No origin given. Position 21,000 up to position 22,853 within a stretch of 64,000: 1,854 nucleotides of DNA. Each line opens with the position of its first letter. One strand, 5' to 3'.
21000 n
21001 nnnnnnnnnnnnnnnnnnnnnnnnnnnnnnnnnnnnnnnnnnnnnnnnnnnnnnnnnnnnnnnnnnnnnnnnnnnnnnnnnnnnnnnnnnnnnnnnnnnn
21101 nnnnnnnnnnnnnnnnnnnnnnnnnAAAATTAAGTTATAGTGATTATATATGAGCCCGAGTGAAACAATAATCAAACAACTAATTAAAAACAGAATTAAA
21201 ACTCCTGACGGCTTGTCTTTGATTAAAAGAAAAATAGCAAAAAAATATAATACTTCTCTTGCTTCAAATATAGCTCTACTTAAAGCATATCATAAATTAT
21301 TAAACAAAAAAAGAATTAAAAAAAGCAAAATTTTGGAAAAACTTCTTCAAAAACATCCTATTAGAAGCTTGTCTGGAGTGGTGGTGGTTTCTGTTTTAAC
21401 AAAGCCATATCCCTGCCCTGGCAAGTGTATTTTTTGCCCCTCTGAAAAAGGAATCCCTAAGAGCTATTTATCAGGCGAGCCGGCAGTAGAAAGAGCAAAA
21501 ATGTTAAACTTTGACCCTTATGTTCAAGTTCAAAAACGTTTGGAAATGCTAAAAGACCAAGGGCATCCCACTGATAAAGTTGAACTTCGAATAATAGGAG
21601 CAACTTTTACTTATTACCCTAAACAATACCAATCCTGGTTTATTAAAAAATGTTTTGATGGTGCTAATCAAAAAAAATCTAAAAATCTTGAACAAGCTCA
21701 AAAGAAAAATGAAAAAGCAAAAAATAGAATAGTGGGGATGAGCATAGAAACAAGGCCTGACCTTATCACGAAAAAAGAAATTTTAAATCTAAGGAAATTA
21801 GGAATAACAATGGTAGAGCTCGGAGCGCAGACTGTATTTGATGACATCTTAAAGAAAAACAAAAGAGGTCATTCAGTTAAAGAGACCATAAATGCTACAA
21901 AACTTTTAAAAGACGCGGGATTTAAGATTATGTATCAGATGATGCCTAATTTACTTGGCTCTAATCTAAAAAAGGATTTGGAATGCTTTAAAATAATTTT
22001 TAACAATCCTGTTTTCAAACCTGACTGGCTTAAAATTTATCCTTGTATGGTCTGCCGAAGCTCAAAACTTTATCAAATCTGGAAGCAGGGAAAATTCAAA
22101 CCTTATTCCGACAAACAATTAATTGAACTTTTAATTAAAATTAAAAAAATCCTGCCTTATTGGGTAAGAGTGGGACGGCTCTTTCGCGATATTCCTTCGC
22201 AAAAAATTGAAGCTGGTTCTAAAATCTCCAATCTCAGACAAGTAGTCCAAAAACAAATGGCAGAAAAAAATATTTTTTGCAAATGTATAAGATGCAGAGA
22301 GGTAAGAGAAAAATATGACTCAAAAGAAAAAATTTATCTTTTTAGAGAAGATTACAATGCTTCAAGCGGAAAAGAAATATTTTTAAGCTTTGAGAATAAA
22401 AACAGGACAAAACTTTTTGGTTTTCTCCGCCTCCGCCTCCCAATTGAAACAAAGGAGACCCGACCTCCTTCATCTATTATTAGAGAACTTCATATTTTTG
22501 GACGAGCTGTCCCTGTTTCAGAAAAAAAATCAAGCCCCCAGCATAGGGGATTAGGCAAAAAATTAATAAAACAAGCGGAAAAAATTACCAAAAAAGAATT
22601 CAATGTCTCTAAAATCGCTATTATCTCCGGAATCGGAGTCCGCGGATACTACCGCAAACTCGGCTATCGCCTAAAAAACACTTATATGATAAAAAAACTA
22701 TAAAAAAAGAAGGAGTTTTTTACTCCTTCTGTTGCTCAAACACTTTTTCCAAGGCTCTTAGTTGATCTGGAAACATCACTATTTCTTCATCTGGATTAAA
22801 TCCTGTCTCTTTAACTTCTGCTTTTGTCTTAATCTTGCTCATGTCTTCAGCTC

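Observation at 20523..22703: Divergent Elp3 + Dph6-like PP-loop ATPase pair: candidate two-gene wobble-uridine module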

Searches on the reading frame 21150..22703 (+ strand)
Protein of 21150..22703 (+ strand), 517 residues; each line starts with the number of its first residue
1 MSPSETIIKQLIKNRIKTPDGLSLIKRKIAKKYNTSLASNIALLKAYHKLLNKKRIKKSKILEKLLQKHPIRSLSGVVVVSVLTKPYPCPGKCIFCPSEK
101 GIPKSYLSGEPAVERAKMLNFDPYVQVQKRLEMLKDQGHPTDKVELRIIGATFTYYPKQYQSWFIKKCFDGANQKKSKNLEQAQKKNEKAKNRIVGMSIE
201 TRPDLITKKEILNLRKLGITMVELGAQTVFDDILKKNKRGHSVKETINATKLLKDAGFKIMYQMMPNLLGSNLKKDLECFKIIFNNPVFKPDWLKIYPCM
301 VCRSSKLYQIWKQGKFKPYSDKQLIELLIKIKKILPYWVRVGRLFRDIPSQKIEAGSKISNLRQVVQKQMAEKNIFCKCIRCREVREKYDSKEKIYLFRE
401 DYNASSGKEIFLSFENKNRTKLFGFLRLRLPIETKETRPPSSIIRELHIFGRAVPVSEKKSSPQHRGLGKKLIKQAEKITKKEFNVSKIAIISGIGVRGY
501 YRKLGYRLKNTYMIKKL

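Call 3: search_protein_families(library=pfam, proteins=[window:21150-22703:+], max_evalue=0.1)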
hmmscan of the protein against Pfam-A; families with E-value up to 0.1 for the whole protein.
window:21150-22703:+ (517 aa): 5 families
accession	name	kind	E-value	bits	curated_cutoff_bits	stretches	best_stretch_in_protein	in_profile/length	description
PF16199.10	Radical_SAM_C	-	9.6e-21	74.1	31.9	1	291-371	1-84/85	Radical_SAM C-terminal domain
PF04055.27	Radical_SAM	-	1.7e-17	64.5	29.5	1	89-272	7-155/166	Radical SAM superfamily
PF13673.13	Acetyltransf_10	-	0.0024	18.3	23.6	1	464-507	64-108/128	Acetyltransferase (GNAT) domain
PF00583.31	Acetyltransf_1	-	0.0046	17.6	20.7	1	461-506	69-116/116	Acetyltransferase (GNAT) family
PF13508.13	Acetyltransf_7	-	0.02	15.7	27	1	464-507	41-83/84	Acetyltransferase (GNAT) domain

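Call 4: search_protein_families(library=ncbifam, proteins=[window:21150-22703:+], max_evalue=0.1)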
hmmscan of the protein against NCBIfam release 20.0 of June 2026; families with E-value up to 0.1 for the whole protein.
window:21150-22703:+ (517 aa): 19 families
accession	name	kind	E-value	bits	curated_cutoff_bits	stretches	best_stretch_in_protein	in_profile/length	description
TIGR01211.1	ELP3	subfamily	3.4e-177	590.1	350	1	7-517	2-522/522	tRNA uridine(34) 5-carboxymethylaminomethyl modification radical SAM/GNAT enzyme Elp3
TIGR01212.1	TIGR01212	equivalog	3.3e-20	72.4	180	1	190-364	105-280/302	tRNA modification radical SAM protein MnmL/YtqA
NF004567.0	PRK05904.1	equivalog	1.2e-09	37.9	355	1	158-286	55-182/353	coproporphyrinogen III oxidase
TIGR00539.1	hemN_rel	equivalog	5.7e-09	35.5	205.4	1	192-308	84-198/361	radical SAM family heme chaperone HemW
TIGR03994.1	rSAM_HemZ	equivalog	1.6e-07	30.8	321.4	1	194-313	172-290/401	coproporphyrinogen dehydrogenase HemZ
TIGR04013.1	B12_SAM_MJ_1487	hypoth_equivalog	2.5e-07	29.9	251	1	200-261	246-308/382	TIGR04013 family B12-binding domain/radical SAM domain-containing protein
NF006060.0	PRK08207.1-3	equivalog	1e-06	27.8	653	1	196-328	242-374/477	coproporphyrinogen III oxidase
NF006067.1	PRK08208.1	equivalog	1.2e-06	27.8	380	1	181-309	111-237/427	STM4012 family radical SAM protein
TIGR01210.1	TIGR01210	equivalog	5.1e-06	25.9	212.15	1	192-334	101-245/313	archaeosine biosynthesis radical SAM protein RaSEA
NF006061.0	PRK08207.1-4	equivalog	5.1e-05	22.2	702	1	194-259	264-330/501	coproporphyrinogen III oxidase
NF006062.0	PRK08207.1-5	equivalog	0.0001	21.3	1007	1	199-274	244-321/476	coproporphyrinogen III oxidase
NF006063.0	PRK08207.2-1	equivalog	0.00015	20.6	1074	1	187-282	275-368/518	coproporphyrinogen III oxidase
NF006066.0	PRK08207.2-5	equivalog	0.00029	19.6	1117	1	201-307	288-392/518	coproporphyrinogen III oxidase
NF006059.0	PRK08207.1-1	equivalog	0.00044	19.1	1012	1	200-309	269-376/496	coproporphyrinogen III oxidase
NF005133.0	PRK06582.1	equivalog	0.00047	19.3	597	1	195-317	98-217/390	coproporphyrinogen III oxidase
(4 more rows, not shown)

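Call 31: find_homologous_proteins(query=window:21150-22703:+, max_evalue=1e-20)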
Query window:21150-22703:+ (517 aa): 7909 proteins with E <= 1e-20 among 8000 candidates; the best 120 are listed.
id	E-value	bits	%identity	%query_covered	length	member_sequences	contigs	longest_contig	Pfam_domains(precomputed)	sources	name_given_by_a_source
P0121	0.0e+0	1144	100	100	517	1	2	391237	PF16199.11,PF04055.28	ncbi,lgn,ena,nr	ncbi:tRNA uridine(34) 5-carboxymethylaminomethyl modification radical SAM/GNAT enzyme Elp3 [Candidat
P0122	8.4e-289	976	83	100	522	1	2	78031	PF16199.11,PF04055.28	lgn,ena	-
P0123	1.3e-249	847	73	100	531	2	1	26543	PF16199.11,PF04055.28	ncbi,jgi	-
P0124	2.4e-241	820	70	100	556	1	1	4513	PF16199.11,PF04055.28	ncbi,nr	ncbi:MAG: tRNA uridine(34) 5-carboxymethylaminomethyl modification radical SAM/GNAT enzyme Elp3 [Pat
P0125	7.1e-234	795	68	100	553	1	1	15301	PF16199.11,PF04055.28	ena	-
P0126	1.4e-232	791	69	97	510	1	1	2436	PF16199.11,PF04055.28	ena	-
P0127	3.6e-232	790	69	100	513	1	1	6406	PF16199.11,PF04055.28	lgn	-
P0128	2.7e-231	787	67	97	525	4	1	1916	PF16199.11,PF04055.28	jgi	-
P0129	3.1e-231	786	68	100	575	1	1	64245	PF16199.11,PF04055.28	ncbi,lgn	-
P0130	8.7e-231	785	69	100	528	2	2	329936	PF16199.11,PF04055.28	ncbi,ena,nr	ncbi:tRNA uridine(34) 5-carboxymethylaminomethyl modification radical SAM/GNAT enzyme Elp3 [Candidat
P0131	1.6e-230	784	69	100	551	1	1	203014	PF16199.11,PF04055.28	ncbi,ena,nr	ncbi:tRNA uridine(34) 5-carboxymethylaminomethyl modification radical SAM/GNAT enzyme Elp3 [Patescib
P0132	1.8e-230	784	69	99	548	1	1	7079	PF16199.11,PF04055.28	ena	-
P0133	8.6e-230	782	68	99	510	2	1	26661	PF16199.11,PF04055.28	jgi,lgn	jgi:elongator complex protein 3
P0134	1.1e-229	781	69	100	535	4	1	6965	PF16199.11,PF04055.28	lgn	-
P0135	2.5e-229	780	66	100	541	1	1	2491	PF16199.11,PF04055.28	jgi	jgi:elongator complex protein 3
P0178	9.3e-224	762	65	100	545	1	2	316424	PF16199.11,PF04055.28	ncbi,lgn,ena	-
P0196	1.7e-222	758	64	99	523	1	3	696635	PF16199.11,PF04055.28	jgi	jgi:elongator complex protein 3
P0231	4.4e-219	746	63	100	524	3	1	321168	PF16199.11,PF04055.28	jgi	-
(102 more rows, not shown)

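Call 32: find_encoding_contigs(protein=P0196, flank=6000, max_places=1)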
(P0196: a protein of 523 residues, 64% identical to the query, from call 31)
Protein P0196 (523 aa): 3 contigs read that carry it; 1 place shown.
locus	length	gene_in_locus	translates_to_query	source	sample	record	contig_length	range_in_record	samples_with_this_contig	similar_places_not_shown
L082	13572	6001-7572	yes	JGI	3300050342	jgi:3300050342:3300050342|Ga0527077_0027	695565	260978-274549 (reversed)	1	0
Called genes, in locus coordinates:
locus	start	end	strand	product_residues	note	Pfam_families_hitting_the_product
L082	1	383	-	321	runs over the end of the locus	PF01869:BcrAD_BadFG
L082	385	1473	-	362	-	PF09989:DUF2229, PF06050:HGD-D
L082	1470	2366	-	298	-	PF09989:DUF2229, PF06050:HGD-D (weak)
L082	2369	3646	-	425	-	PF27218:MJ0043_C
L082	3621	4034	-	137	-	PF02308:MgtC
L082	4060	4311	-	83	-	PF16325:Peptidase_U32_C (weak), PF03144:GTP_EFTU_D2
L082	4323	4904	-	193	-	PF18306:LDcluster4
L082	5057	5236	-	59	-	-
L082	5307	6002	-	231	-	PF01209:Ubie_methyltran, PF02353:CMAS, PF13489:Methyltransf_23, PF07021:MetW (weak), PF13847:Methyltransf_31, PF08241:Methyltransf_11, PF08242:Methyltransf_12, PF13649:Methyltransf_25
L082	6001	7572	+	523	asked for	PF04055:Radical_SAM, PF16199:Radical_SAM_C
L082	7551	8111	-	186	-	PF03167:UDG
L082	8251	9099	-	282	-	PF06550:SPP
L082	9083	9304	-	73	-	-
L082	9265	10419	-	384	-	PF05559:DUF763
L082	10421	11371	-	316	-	PF01784:DUF34_NIF3 (faint)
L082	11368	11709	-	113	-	PF14792:DNA_pol_B_palm (weak), PF01909:NTP_transf_2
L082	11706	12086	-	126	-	PF05168:HEPN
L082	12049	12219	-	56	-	-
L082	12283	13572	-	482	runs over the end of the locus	PF01139:RtcB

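Call 33: find_encoding_contigs(protein=P0131, flank=6000, max_places=1)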
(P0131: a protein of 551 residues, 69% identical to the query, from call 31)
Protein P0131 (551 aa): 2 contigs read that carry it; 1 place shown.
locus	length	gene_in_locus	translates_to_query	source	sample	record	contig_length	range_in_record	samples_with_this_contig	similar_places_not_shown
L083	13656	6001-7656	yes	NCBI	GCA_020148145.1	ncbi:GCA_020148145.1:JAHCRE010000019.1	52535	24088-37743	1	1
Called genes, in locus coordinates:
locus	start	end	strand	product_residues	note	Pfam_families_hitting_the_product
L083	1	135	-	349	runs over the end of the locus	PF01137:RTC, PF05189:RTC_insert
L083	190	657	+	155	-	PF03449:GreA_GreB_N (faint), PF01272:GreA_GreB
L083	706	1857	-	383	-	PF01490:Aa_trans, PF03222:Trp_Tyr_perm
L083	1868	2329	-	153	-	PF02308:MgtC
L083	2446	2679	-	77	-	PF03144:GTP_EFTU_D2 (weak)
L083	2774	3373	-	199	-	PF18306:LDcluster4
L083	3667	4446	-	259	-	PF20434:BD-FAE, PF05057:DUF676 (weak), PF12146:Hydrolase_4, PF00561:Abhydrolase_1, PF12697:Abhydrolase_6, PF20408:Abhydrolase_11 (weak), PF03959:FSH1 (weak), PF00326:Peptidase_S9, +5 more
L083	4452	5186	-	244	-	PF01861:BpsA_C (weak), PF01209:Ubie_methyltran, PF08003:Methyltransf_9, PF13489:Methyltransf_23, PF13649:Methyltransf_25, PF13847:Methyltransf_31, PF08241:Methyltransf_11, PF08242:Methyltransf_12, +5 more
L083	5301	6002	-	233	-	PF01209:Ubie_methyltran, PF13489:Methyltransf_23, PF02353:CMAS, PF07021:MetW, PF08241:Methyltransf_11, PF08242:Methyltransf_12, PF13649:Methyltransf_25, PF13847:Methyltransf_31, +1 more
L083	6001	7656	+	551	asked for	PF04055:Radical_SAM, PF16199:Radical_SAM_C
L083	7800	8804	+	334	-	PF00152:tRNA-synt_2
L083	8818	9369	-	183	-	PF03167:UDG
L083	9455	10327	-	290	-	PF06550:SPP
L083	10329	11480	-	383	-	PF00438:S-AdoMet_synt_N, PF02772:S-AdoMet_synt_M, PF02773:S-AdoMet_synt_C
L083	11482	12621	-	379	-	PF05559:DUF763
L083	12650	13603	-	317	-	PF01784:DUF34_NIF3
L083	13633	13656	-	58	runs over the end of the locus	-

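Call 34: find_encoding_contigs(protein=P0178, flank=6000, max_places=1)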
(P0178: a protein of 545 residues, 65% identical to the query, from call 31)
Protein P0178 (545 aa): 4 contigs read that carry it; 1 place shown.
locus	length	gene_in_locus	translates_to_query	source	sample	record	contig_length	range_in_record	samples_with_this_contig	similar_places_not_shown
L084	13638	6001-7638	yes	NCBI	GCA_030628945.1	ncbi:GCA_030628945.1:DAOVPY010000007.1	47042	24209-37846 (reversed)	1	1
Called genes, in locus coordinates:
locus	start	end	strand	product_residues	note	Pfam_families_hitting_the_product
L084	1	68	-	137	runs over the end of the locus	PF02308:MgtC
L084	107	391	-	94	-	PF03144:GTP_EFTU_D2 (weak)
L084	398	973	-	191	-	PF18306:LDcluster4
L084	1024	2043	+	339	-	-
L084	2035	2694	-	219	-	PF01791:DeoC (weak)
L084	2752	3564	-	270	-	PF06500:FrsA-like, PF01738:DLH (faint), PF05057:DUF676, PF12146:Hydrolase_4, PF20408:Abhydrolase_11 (faint), PF00561:Abhydrolase_1, PF12697:Abhydrolase_6, PF00326:Peptidase_S9, +1 more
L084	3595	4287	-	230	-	PF01209:Ubie_methyltran, PF13489:Methyltransf_23, PF02353:CMAS, PF07021:MetW, PF13847:Methyltransf_31, PF08241:Methyltransf_11, PF08242:Methyltransf_12, PF13649:Methyltransf_25, +1 more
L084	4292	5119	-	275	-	PF01978:TrmB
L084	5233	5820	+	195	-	PF13328:HD_4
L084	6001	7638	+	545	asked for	PF04055:Radical_SAM, PF16199:Radical_SAM_C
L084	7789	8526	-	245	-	PF01797:Y1_Tnp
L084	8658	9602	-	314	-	PF01784:DUF34_NIF3 (faint)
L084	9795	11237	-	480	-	PF01139:RtcB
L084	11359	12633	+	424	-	PF08442:ATP-grasp_2, PF13549:ATP-grasp_5, PF24948:Citrate_synth_N, PF16114:Citrate_bind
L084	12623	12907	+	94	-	PF12797:Fer4_2 (faint)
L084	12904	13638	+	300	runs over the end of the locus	PF02629:CoA_binding, PF13380:CoA_binding_2 (faint), PF00549:Ligase_CoA (weak), PF13607:Succ_CoA_lig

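Call 35: find_encoding_contigs(protein=P0231, flank=6000, max_places=1)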
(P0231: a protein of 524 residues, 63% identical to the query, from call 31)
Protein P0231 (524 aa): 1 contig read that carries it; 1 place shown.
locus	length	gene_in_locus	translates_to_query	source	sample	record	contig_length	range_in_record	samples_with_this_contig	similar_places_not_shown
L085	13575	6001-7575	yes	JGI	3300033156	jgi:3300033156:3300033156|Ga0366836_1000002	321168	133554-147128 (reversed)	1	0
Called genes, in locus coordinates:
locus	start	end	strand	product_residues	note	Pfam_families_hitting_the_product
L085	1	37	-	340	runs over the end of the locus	PF09587:PGA_cap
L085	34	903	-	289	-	PF13353:Fer4_12 (weak), PF04055:Radical_SAM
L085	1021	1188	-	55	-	PF23477:zf_Tbcl_2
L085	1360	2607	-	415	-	PF27218:MJ0043_C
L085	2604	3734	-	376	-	PF00324:AA_permease, PF01490:Aa_trans, PF03222:Trp_Tyr_perm, PF13520:AA_permease_2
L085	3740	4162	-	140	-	PF02308:MgtC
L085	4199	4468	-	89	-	PF16325:Peptidase_U32_C, PF03144:GTP_EFTU_D2 (weak)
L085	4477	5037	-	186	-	PF18306:LDcluster4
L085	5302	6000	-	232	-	PF01209:Ubie_methyltran (weak), PF02353:CMAS (weak), PF13489:Methyltransf_23, PF07021:MetW, PF13847:Methyltransf_31, PF08241:Methyltransf_11, PF08242:Methyltransf_12, PF13649:Methyltransf_25, +1 more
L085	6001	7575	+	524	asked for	PF04055:Radical_SAM, PF16199:Radical_SAM_C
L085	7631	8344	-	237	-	PF00156:Pribosyltran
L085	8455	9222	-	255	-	PF02129:Peptidase_S15 (faint), PF12740:PETase (faint), PF00561:Abhydrolase_1, PF05728:UPF0227 (weak), PF12146:Hydrolase_4, PF12697:Abhydrolase_6 (weak), PF00326:Peptidase_S9, PF12146:Hydrolase_4, +1 more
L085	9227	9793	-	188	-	PF03167:UDG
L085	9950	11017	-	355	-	PF05559:DUF763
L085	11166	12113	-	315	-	PF01784:DUF34_NIF3 (weak)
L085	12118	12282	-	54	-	-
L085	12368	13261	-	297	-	PF01435:Peptidase_M48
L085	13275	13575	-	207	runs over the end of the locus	PF04011:LemA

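Call 37: search_solved_structures(query=L082:5307-6002:-, max_evalue=0.001, show_alignments=1)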
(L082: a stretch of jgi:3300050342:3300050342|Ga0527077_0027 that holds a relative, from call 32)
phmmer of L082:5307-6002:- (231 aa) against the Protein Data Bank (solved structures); distinct sequences matched with E-value up to 0.001: 74 (the best 60 are shown).
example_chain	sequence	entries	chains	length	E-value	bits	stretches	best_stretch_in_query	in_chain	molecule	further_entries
5cm2_Z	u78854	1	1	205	9.5e-17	64.5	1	27-215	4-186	TRNA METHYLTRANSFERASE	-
6uak_A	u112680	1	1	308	9.6e-16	61.2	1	41-142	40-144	SAM dependent methyltransferase LahSB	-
5wp5_A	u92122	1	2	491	3.8e-14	56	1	40-145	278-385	Phosphomethylethanolamine N-methyltransferase 2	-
1ve3_A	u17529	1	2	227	2.3e-13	53.4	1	28-159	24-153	hypothetical protein PH0226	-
3sm3_A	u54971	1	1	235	2.9e-13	53.1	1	40-229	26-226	SAM-dependent methyltransferases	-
5wp4_A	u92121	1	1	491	2.3e-12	50.1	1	41-144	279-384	Phosphoethanolamine N-methyltransferase 1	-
3ccf_A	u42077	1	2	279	4.8e-12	49.1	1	41-142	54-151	Cyclopropane-fatty-acyl-phospholipid synthase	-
3bus_A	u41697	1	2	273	5.9e-12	48.8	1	37-143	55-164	Methyltransferase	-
3cgg_A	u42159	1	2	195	6.4e-12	48.7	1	15-143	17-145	SAM-dependent methyltransferase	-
4ine_A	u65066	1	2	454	1.5e-11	47.5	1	38-146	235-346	Protein PMT-2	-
4iv8_A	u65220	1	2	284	2.5e-11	46.8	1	42-166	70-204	Phosphoethanolamine N-methyltransferase,putative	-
6f5z_A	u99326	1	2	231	3.5e-11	46.3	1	41-144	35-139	24-sterol C-methyltransferase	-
9rfr_A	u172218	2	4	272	4.5e-11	45.9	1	14-145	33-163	Ubiquinone biosynthesis O-methyltransferase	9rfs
3l8d_A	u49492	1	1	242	9.4e-11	44.9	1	35-141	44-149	Methyltransferase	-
6uv6_A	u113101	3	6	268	1.2e-10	44.5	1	45-143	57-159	D-glucose O-methyltransferase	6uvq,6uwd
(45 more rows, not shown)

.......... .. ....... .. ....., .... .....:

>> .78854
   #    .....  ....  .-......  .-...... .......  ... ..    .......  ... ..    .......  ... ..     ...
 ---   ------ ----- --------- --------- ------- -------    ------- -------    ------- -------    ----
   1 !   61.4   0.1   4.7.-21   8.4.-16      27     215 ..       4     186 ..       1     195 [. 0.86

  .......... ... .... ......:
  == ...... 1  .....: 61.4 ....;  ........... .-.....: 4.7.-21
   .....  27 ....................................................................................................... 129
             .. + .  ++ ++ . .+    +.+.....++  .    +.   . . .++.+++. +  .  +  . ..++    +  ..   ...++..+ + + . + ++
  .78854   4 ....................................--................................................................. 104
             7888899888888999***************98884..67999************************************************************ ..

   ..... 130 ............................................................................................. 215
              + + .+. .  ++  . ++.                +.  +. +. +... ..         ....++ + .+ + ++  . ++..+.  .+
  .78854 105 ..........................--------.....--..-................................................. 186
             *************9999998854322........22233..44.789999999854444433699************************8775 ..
